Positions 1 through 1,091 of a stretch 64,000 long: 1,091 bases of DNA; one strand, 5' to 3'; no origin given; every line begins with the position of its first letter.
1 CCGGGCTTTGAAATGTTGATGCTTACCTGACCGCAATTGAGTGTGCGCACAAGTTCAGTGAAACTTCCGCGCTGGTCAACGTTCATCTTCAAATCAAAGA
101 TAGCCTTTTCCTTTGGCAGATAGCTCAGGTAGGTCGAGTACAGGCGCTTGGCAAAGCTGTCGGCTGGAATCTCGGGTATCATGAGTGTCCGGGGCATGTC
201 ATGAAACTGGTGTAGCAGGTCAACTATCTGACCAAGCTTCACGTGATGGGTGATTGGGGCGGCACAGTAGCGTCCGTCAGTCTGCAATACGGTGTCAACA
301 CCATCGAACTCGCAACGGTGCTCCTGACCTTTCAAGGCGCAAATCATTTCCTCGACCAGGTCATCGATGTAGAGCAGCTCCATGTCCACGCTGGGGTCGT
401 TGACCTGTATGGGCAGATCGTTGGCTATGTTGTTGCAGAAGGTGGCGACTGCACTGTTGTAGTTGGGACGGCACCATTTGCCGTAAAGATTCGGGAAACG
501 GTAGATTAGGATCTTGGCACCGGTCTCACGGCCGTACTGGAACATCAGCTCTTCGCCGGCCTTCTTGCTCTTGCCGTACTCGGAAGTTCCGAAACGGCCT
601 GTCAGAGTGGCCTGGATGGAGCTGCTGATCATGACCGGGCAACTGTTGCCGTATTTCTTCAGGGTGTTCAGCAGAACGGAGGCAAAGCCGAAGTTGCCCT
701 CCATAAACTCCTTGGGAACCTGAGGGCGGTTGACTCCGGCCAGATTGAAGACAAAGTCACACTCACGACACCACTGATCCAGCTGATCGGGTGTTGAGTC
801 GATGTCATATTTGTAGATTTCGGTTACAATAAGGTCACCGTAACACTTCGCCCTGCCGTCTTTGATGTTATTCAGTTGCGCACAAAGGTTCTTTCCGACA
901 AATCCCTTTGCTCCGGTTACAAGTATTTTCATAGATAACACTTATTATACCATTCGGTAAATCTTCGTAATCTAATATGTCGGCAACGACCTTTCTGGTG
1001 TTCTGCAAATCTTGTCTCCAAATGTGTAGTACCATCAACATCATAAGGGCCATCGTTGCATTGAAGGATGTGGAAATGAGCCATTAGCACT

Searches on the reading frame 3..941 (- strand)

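Call 4: search_protein_families(library=pfam, proteins=[window:3-941:-], max_evalue=0.01)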
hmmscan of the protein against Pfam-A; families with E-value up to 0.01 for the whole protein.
window:3-941:- (313 aa): 6 families
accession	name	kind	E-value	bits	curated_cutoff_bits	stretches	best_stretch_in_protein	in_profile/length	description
PF01370.27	Epimerase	-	1.2e-20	74.4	20.9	1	6-205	1-227/240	NAD dependent epimerase/dehydratase family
PF04321.23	RmlD_sub_bind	-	1.1e-05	25.1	27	0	120-180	123-175/287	RmlD substrate binding domain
PF07993.18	NAD_binding_4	-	3.3e-05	23.6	20.1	0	119-154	174-209/258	Male sterility protein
PF02719.21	Polysacc_synt_2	-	0.00011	22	20.2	0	76-201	97-215/293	Polysaccharide biosynthesis protein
PF16363.11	GDP_Man_Dehyd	-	0.00014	21.9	27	0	118-205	149-239/332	GDP-mannose 4,6 dehydratase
PF14667.12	Polysacc_synt_C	-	0.00027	21.5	28.7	1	288-313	2-27/111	Polysaccharide biosynthesis C-terminal domain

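Call 5: search_protein_families(library=ncbifam, proteins=[window:3-941:-], max_evalue=0.01)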
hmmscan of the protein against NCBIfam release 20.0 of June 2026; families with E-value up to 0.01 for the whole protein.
window:3-941:- (313 aa): 10 families
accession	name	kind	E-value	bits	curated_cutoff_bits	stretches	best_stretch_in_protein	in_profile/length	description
NF047837.1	UDPAcbARedWbcJ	equivalog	4.9e-74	249.5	500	1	4-309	1-276/372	UDP-2-acetamido-2,6-beta-L-arabino-hexul-4-ose reductase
NF043036.1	ErythonDh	equivalog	2.4e-06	27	325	1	4-172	1-197/321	D-erythronate dehydrogenase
TIGR01214.1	rmlD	equivalog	4.6e-05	22.7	224.05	0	5-68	1-58/285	dTDP-4-dehydrorhamnose reductase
TIGR01746.1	Thioester-redct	subfamily_domain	0.00066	19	213.35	0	5-26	1-22/371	thioester reductase domain-containing protein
TIGR01181.1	dTDP_gluc_dehyt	equivalog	0.0014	17.8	365.1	0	119-204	148-232/321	dTDP-glucose 4,6-dehydratase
NF042423.1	oxyalk_red_Shew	equivalog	0.0024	17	580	1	5-69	10-79/331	2-alkyl-3-oxoalkanoate reductase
TIGR01777.1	yfcH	hypoth_equivalog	0.0026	17.4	207.35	1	6-108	1-111/292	TIGR01777 family oxidoreductase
TIGR02197.1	heptose_epim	equivalog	0.0047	16.1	274.6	0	6-27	1-22/316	ADP-glyceromanno-heptose 6-epimerase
NF050030.1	thlkprotThyD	equivalog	0.0079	15.4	400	0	4-28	1-25/305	thylakoid membrane protein ThyD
NF042422.1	oxyalk_red_OleD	equivalog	0.0083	15.5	580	0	4-25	1-22/329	2-alkyl-3-oxoalkanoate reductase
